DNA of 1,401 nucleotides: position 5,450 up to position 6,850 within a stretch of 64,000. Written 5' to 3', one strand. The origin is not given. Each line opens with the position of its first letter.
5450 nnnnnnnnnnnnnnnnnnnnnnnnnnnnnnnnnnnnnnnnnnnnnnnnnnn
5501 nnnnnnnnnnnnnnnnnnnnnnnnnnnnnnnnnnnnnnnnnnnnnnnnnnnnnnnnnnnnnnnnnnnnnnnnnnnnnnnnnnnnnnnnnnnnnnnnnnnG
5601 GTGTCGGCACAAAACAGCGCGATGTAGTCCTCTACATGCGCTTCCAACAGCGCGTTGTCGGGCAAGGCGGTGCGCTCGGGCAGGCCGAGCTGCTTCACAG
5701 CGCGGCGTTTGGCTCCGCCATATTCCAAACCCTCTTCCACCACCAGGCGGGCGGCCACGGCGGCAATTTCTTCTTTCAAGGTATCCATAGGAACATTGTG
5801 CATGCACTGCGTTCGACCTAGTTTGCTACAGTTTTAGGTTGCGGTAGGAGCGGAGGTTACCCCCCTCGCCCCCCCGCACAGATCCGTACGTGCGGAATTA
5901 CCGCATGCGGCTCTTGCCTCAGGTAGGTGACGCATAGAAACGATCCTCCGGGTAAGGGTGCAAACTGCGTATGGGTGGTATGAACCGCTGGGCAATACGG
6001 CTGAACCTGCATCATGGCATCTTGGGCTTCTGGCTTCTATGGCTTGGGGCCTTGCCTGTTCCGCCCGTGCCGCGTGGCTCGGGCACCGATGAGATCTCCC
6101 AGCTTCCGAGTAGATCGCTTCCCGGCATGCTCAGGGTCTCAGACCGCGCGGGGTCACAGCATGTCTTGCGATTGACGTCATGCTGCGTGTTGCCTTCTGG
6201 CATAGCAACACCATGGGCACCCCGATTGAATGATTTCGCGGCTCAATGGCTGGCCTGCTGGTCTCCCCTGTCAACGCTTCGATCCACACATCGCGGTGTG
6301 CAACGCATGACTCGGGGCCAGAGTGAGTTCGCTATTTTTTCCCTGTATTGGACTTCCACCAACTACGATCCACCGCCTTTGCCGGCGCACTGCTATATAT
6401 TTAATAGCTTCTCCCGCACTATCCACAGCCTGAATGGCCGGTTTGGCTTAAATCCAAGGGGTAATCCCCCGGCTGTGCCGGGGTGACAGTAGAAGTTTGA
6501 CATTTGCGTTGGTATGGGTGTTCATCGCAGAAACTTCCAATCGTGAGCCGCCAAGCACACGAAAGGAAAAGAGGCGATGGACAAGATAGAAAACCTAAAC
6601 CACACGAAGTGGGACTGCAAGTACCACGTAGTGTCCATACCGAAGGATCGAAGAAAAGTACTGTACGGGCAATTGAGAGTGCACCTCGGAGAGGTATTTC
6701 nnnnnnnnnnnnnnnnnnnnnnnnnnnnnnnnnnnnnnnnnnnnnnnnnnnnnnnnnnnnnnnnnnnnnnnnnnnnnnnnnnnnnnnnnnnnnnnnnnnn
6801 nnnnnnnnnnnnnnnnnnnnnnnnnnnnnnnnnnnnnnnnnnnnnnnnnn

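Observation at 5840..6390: Group II intron domain V signature in a 600-bp non-coding gap, with a GUGCG 5' end abutting a repeat copy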

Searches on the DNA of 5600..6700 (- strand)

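Call 4: search_rna_families(source=window, start=5600, end=6700, threshold=evalue, max_evalue=10, show_alignments=6)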
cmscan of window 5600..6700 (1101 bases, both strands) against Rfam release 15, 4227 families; matches with E-value up to 10: 5.
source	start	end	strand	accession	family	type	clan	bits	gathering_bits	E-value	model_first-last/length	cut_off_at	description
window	6134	6356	-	RF02005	group-II-D1D4-6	Intron;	CL00102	166.6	49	4.5e-50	1-225/225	no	Group II catalytic intron D1-D4-6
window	5838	5915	-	RF00029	Intron_gpII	Intron;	-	37.6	40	1.5e-05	1-77/77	no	Group II catalytic intron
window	5655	5707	+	RF04277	mir-1268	Gene; miRNA;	-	16.5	83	7.3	1-52/52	no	mir-1268 microRNA precursor family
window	6464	6583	+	RF01405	STnc490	Gene; sRNA;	-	14.8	56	4.1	1-124/124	no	STnc490 Hfq binding RNA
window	6467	6544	+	RF00518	speF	Cis-reg; leader;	-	13.1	37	1.2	1-153/153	no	speF leader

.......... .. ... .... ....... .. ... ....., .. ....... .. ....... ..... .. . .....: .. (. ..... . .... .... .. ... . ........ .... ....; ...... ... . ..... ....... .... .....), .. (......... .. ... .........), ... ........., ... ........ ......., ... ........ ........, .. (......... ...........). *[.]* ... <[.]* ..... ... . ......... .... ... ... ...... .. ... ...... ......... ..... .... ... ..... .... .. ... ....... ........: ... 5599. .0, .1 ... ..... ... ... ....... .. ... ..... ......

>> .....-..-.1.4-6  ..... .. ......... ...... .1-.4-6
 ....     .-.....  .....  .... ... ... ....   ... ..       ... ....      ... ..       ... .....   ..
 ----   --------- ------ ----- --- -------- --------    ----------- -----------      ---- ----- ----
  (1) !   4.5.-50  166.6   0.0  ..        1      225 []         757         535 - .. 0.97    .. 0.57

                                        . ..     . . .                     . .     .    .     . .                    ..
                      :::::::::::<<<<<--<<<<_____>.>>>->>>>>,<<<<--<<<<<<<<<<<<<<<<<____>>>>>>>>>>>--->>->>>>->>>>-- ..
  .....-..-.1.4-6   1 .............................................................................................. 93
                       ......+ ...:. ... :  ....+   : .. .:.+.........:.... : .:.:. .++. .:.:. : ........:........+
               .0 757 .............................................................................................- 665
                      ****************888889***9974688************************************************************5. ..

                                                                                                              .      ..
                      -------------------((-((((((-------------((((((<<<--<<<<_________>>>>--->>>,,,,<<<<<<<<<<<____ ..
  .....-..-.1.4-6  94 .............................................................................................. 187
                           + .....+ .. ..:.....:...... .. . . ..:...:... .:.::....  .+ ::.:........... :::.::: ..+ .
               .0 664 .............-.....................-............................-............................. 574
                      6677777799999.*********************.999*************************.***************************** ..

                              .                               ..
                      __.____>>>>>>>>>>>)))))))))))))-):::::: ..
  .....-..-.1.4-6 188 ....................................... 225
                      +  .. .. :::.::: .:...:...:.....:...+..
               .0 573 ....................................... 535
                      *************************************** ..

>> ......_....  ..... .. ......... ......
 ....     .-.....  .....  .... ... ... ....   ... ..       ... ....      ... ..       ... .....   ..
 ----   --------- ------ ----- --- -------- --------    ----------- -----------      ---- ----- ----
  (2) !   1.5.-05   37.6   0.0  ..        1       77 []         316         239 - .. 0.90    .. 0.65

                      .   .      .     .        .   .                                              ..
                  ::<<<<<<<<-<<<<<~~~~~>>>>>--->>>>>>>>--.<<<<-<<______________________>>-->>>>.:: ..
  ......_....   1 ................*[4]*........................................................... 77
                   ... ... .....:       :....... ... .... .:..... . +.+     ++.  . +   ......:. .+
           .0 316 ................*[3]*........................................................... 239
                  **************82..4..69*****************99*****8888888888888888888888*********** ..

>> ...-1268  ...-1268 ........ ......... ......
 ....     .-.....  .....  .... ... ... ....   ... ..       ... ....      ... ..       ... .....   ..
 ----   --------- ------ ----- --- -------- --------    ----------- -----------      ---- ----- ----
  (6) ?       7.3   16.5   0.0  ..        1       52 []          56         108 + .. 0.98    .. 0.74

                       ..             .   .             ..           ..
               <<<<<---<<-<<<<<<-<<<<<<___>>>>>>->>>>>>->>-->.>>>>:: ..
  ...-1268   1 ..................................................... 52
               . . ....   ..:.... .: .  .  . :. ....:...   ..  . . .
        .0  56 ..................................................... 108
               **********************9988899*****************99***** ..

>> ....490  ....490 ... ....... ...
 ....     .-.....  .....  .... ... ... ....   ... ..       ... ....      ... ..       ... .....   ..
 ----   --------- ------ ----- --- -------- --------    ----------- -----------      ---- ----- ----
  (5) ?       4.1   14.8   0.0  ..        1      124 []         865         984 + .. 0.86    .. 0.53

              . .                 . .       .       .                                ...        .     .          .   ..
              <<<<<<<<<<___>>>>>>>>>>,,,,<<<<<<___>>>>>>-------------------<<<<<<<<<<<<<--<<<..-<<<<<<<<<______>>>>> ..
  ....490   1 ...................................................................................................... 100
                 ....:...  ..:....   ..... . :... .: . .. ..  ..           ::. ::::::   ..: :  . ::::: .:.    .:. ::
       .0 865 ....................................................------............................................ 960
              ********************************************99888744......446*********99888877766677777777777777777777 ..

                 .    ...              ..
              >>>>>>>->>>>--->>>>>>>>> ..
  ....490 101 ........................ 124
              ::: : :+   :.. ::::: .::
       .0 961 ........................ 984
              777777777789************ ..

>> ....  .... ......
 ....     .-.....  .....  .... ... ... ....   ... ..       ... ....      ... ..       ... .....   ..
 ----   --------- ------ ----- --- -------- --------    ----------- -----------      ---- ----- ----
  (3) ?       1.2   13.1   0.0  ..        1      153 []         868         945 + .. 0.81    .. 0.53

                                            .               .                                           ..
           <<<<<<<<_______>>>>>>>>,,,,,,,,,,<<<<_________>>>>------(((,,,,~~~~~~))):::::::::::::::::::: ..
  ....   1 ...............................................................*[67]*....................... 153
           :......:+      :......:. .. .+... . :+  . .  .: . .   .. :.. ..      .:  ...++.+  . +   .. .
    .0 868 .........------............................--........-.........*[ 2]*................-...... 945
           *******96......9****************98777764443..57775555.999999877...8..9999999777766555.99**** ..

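Call 9: search_dna_similar(query=window:5830-6400:-, collection=plasmids, mode=distant, max_rows=30)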
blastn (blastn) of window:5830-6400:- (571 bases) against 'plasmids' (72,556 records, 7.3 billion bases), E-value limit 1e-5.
Records with a match: 4437; places in all: 5135; records where one place covers at least 80% of the query: 0.
Best place of each record, by identity: 90-95% 1; 80-90% 98; 60-80% 4338.
By first word of the organism name: Klebsiella 3741; Escherichia 198; Enterobacter 146; Citrobacter 51; Salmonella 39; Sinorhizobium 36; Rhizobium 35; Ralstonia 24; Raoultella 24; Pseudomonas 22; and 33 more.
By predicted mobility (MOB-suite, as given by PLSDB): conjugative 2568; mobilizable 1020; non-mobilizable 849.
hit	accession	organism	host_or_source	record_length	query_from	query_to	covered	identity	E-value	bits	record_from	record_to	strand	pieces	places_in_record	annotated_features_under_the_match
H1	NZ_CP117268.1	Rhizobium rhododendri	Rhododendron sp.,pure bacterial ...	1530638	10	559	67%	80.0%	3e-68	333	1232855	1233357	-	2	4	record has no annotation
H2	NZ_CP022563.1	Pseudomonas monteilii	cell culture,soil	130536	24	363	60%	76.3%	6e-57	228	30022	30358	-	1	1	none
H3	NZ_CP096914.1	Pseudomonas aeruginosa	Homo sapiens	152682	24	363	60%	76.3%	6e-57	228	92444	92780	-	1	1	none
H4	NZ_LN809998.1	Pseudomonas aeruginosa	-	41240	24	363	60%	76.3%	6e-57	228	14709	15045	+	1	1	none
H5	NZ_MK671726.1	Pseudomonas mendocina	Homo sapiens,blood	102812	24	363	60%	76.3%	6e-57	228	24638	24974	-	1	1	none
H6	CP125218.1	Pseudomonas juntendi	Whole organism,peat soil samples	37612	24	363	60%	76.3%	6e-57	228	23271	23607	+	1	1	hypothetical protein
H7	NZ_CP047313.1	Pseudomonas putida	whole organism,soil sample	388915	24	359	59%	75.7%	4e-53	216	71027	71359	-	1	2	ltrA: group II intron reverse transcriptase/maturase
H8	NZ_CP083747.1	Pseudomonas sp. p1(2021b)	biogas slurry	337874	24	359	59%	75.7%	4e-53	216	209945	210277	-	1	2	ltrA: group II intron reverse transcriptase/maturase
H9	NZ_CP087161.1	Pseudomonas sp. CIP-10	-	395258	24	359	59%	75.7%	4e-53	216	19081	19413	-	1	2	ltrA: group II intron reverse transcriptase/maturase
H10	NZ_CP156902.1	Pseudomonas kurunegalensis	Homo sapiens,stool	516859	24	359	59%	75.7%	4e-53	216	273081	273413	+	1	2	ltrA: group II intron reverse transcriptase/maturase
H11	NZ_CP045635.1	Roseibium aggregatum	-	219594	35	531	59%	74.2%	4e-22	187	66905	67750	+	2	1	none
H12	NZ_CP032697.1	Rhizobium jaguaris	Calliandra grandiflora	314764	10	320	54%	80.5%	1e-72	280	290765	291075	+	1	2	ltrA: group II intron reverse transcriptase/maturase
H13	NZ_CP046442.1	Pseudomonas coronafaciens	Avena sativa,infected leaf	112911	36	363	57%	76.2%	6e-57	228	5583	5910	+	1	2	ltrA: group II intron reverse transcriptase/maturase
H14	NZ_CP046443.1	Pseudomonas coronafaciens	Avena sativa,infected leaf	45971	36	363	57%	76.2%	6e-57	228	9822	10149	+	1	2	ltrA: group II intron reverse transcriptase/maturase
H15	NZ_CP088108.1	Rhizobium ruizarguesonis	cell culture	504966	10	320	54%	80.2%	5e-71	276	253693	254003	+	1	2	ltrA: group II intron reverse transcriptase/maturase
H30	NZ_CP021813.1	Sinorhizobium meliloti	Medicago truncatula,Single Cell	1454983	10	320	54%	79.6%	3e-68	267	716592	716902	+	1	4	none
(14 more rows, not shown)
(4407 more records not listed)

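Call 10: get_annotated_region(hit=H1, flank=3000)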
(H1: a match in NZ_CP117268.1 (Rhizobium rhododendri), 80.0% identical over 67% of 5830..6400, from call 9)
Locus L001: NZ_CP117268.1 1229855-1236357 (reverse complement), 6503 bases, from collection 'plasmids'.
description: Rhizobium rhododendri strain rho-6.2 plasmid unnamed1, complete sequence
organism: Rhizobium rhododendri (NCBI taxid 2506430)
taxonomy: Bacteria; Pseudomonadota; Alphaproteobacteria; Hyphomicrobiales; Rhizobiaceae; Rhizobium; Rhizobium rhododendri
host: -; source: Rhododendron sp.,pure bacterial culture,Aerial tumor; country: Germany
typing (MOB-suite, as given by PLSDB): non-mobilizable; mating-pair formation MPF_T
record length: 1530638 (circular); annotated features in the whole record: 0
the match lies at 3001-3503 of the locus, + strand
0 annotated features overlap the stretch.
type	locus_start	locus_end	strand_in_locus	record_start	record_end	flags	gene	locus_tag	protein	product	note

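Call 11: get_annotated_region(hit=H12, flank=3500)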
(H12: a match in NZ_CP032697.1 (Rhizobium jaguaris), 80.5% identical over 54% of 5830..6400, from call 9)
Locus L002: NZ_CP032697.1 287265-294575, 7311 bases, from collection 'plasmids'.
description: Rhizobium jaguaris strain CCGE525 plasmid pRCCGE525a, complete sequence
organism: Rhizobium jaguaris (NCBI taxid 1312183)
taxonomy: Bacteria; Pseudomonadota; Alphaproteobacteria; Hyphomicrobiales; Rhizobiaceae; Rhizobium; Rhizobium jaguaris
host: -; source: Calliandra grandiflora; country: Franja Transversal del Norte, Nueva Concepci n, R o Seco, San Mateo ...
typing (MOB-suite, as given by PLSDB): conjugative; replicon rep_cluster_492; relaxase MOBP; mating-pair formation MPF_T
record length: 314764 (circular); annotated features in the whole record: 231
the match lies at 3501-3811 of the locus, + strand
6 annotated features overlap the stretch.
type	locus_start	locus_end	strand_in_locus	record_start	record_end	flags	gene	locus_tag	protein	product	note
CDS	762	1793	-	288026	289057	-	-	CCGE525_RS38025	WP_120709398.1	IS110 family transposase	-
CDS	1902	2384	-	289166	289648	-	-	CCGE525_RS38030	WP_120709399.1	NUDIX domain-containing protein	-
CDS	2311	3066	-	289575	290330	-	-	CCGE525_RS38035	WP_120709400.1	DUF4336 domain-containing protein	-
CDS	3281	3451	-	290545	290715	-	-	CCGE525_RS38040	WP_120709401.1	recombinase family protein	GO:0006310 - DNA recombination [Evidence IEA]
CDS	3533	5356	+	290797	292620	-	ltrA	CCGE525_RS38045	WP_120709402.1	group II intron reverse transcriptase/maturase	GO:0000373 - Group II intron splicing [Evidence IEA]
CDS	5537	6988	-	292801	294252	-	-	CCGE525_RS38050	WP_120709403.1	inorganic triphosphatase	-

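Call 12: get_annotated_region(hit=H7, flank=3500)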
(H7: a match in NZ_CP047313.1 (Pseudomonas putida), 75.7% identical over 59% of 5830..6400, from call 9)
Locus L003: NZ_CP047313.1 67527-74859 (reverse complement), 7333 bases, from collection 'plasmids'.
description: Pseudomonas putida strain YC-AE1 plasmid unnamed2, complete sequence
organism: Pseudomonas putida (NCBI taxid 303)
taxonomy: Bacteria; Pseudomonadota; Gammaproteobacteria; Pseudomonadales; Pseudomonadaceae; Pseudomonas; Pseudomonas putida
host: -; source: whole organism,soil sample; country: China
typing (MOB-suite, as given by PLSDB): non-mobilizable
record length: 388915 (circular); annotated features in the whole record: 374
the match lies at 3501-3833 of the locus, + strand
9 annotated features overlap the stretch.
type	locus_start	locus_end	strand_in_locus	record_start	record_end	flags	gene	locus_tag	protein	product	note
CDS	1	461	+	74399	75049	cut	-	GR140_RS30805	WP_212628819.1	hypothetical protein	-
CDS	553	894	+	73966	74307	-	-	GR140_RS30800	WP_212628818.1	hypothetical protein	-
CDS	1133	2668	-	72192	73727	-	-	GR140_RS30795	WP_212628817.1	IS66 family transposase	-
CDS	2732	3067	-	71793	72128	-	tnpB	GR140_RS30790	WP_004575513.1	IS66 family insertion sequence element accessory protein TnpB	-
CDS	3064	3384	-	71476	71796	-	-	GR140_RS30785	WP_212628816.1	transposase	GO:0006313 - DNA transposition [Evidence IEA]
CDS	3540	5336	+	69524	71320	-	ltrA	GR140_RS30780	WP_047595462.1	group II intron reverse transcriptase/maturase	GO:0000373 - Group II intron splicing [Evidence IEA]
CDS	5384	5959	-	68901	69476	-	-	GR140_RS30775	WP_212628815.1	hypothetical protein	-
CDS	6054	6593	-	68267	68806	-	-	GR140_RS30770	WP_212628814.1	hypothetical protein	-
CDS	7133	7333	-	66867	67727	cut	-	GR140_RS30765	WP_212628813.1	hypothetical protein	-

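Call 13: get_annotated_region(hit=H11, flank=3000)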
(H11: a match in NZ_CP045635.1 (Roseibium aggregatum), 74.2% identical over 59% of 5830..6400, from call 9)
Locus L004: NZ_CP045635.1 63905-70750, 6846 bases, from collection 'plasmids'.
description: Roseibium aggregatum strain ZYF612 plasmid unnamed4, complete sequence
organism: Roseibium aggregatum (NCBI taxid 187304)
taxonomy: Bacteria; Pseudomonadota; Alphaproteobacteria; Hyphomicrobiales; Stappiaceae; Roseibium; Roseibium aggregatum
host: -; source: -; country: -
typing (MOB-suite, as given by PLSDB): non-mobilizable
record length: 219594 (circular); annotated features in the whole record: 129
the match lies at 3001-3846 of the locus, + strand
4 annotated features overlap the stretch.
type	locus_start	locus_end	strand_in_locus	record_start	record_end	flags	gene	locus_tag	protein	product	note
CDS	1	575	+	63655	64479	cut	-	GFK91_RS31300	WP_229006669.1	sulfotransferase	-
CDS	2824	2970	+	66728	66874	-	-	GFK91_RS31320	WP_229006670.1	hypothetical protein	-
CDS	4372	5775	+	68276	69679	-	-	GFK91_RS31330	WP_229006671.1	DUF3560 domain-containing protein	-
CDS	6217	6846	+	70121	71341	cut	repA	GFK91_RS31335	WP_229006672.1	plasmid partitioning protein RepA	-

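Call 16: search_rna_families(sources=[L001, L002, L003, L004], threshold=evalue, max_evalue=0.01)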
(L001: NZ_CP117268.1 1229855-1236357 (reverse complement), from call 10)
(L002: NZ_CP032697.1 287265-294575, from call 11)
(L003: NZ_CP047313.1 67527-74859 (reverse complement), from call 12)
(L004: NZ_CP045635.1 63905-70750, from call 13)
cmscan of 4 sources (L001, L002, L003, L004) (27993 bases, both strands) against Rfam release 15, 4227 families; matches with E-value up to 0.01: 10.
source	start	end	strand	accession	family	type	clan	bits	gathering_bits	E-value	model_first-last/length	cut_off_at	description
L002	3536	3758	+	RF02005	group-II-D1D4-6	Intron;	CL00102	198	49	1.1e-58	1-225/225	no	Group II catalytic intron D1-D4-6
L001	1196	1418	+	RF02005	group-II-D1D4-6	Intron;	CL00102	190.3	49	3.3e-56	1-225/225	no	Group II catalytic intron D1-D4-6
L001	3228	3450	+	RF02005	group-II-D1D4-6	Intron;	CL00102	190.3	49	3.3e-56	1-225/225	no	Group II catalytic intron D1-D4-6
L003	3519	3741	+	RF02005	group-II-D1D4-6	Intron;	CL00102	189.1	49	8e-56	1-225/225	no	Group II catalytic intron D1-D4-6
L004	3011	3235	+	RF02005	group-II-D1D4-6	Intron;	CL00102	174.1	49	5e-51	1-225/225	no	Group II catalytic intron D1-D4-6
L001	2999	3073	+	RF00029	Intron_gpII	Intron;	-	41.6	40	4e-05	1-77/77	no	Group II catalytic intron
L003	5319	5393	+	RF00029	Intron_gpII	Intron;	-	41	40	5.6e-05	1-77/77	no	Group II catalytic intron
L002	5339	5413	+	RF00029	Intron_gpII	Intron;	-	40.9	40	5.9e-05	1-77/77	no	Group II catalytic intron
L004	3801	3874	+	RF00029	Intron_gpII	Intron;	-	39.6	40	0.00012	1-77/77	no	Group II catalytic intron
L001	5031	5105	+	RF00029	Intron_gpII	Intron;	-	32.2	40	0.0081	1-77/77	no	Group II catalytic intron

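Call 59: get_annotated_region(hit=H30, flank=3000)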
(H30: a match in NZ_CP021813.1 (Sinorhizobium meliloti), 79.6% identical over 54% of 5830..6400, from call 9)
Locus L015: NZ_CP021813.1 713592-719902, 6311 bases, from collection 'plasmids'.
description: Sinorhizobium meliloti strain M270 plasmid psymA, complete sequence
organism: Sinorhizobium meliloti (NCBI taxid 382)
taxonomy: Bacteria; Pseudomonadota; Alphaproteobacteria; Hyphomicrobiales; Rhizobiaceae; Sinorhizobium; Sinorhizobium meliloti
host: -; source: Medicago truncatula,Single Cell; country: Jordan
typing (MOB-suite, as given by PLSDB): conjugative; relaxase MOBQ; mating-pair formation MPF_T
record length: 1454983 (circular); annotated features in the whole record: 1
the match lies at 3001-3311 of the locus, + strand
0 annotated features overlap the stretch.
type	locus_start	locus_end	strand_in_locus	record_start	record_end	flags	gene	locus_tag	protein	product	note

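Call 60: search_rna_families(source=L015, threshold=evalue, max_evalue=0.01)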
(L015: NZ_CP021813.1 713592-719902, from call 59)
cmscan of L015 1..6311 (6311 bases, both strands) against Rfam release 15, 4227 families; matches with E-value up to 0.01: 2.
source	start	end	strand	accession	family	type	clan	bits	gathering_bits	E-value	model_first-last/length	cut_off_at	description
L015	3036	3258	+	RF02005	group-II-D1D4-6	Intron;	CL00102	194.8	49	2.8e-58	1-225/225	no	Group II catalytic intron D1-D4-6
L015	4838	4911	+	RF00029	Intron_gpII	Intron;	-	43.1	40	3.7e-06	1-77/77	no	Group II catalytic intron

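Call 82: search_dna_similar(query=L015:3002-4911:+, collection=plasmids, mode=near, max_rows=60)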
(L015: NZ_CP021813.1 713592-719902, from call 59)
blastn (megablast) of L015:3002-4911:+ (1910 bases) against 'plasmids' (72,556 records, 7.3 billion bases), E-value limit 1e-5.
Records with a match: 77; places in all: 98; records where one place covers at least 80% of the query: 41.
Best place of each record, by identity: >=99% 14; 95-99% 24; 90-95% 13; 80-90% 7; 60-80% 19.
By first word of the organism name: Sinorhizobium 32; Rhizobium 24; Pseudomonas 15; Burkholderia 5; Neorhizobium 1.
By predicted mobility (MOB-suite, as given by PLSDB): conjugative 63; non-mobilizable 9; mobilizable 5.
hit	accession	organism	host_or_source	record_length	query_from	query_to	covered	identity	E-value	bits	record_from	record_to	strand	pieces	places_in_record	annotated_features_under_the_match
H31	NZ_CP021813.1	Sinorhizobium meliloti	Medicago truncatula,Single Cell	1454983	1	1910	100%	100.0%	0e+0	3528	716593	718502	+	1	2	none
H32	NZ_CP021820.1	Sinorhizobium meliloti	Medicago truncatula,Single Cell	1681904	1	1910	100%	99.3%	0e+0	3458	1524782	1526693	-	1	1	none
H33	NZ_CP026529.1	Sinorhizobium meliloti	Medicago sativa L. subsp. ambigua,Cell ...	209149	1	1910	100%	99.3%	0e+0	3458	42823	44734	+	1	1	ltrA: group II intron reverse transcriptase/maturase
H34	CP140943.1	Sinorhizobium meliloti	Medicago lupulina,whole organism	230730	1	1910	100%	99.3%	0e+0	3456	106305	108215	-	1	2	none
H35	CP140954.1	Sinorhizobium meliloti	Medicago lupulina,whole organism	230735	1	1910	100%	99.3%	0e+0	3456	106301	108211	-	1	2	none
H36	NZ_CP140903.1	Sinorhizobium medicae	Medicago lupulina,whole organism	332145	1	1910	100%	99.2%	0e+0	3462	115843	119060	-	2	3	ltrA: group II intron reverse transcriptase/maturase | IS256-like element ISRm3 family transposase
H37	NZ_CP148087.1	Sinorhizobium meliloti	Medicago sativa,cell culture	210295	1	1910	100%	99.1%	0e+0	3435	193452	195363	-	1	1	ltrA: group II intron reverse transcriptase/maturase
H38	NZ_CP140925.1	Sinorhizobium medicae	Medicago lupulina,whole organism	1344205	1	1910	100%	99.1%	0e+0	3430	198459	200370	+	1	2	record has no annotation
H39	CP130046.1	Sinorhizobium meliloti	Medicago,Cell culture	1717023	1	1910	100%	99.0%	0e+0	3426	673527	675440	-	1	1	none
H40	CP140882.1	Sinorhizobium meliloti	Medicago lupulina,whole organism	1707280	3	1910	100%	99.1%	0e+0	3432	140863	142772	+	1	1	ltrA: group II intron reverse transcriptase/maturase | CPBP family intramembrane glutamic endopeptidase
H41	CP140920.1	Sinorhizobium meliloti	Medicago lupulina,whole organism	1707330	3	1910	100%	99.1%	0e+0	3430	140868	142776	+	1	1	ltrA: group II intron reverse transcriptase/maturase | CPBP family intramembrane glutamic endopeptidase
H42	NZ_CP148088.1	Sinorhizobium meliloti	Medicago sativa,cell culture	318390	3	1910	100%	99.1%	0e+0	3424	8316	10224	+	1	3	none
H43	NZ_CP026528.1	Sinorhizobium meliloti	Medicago sativa L. subsp. ambigua,Cell ...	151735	1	1910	100%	98.4%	0e+0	3369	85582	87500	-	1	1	none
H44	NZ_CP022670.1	Rhizobium leguminosarum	single cell,root nodules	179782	1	1910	100%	95.5%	0e+0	3048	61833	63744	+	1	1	ltrA: group II intron reverse transcriptase/maturase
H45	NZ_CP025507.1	Rhizobium leguminosarum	Pisum sativum,pea nodule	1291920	1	1910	100%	95.5%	0e+0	3048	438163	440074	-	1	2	record has no annotation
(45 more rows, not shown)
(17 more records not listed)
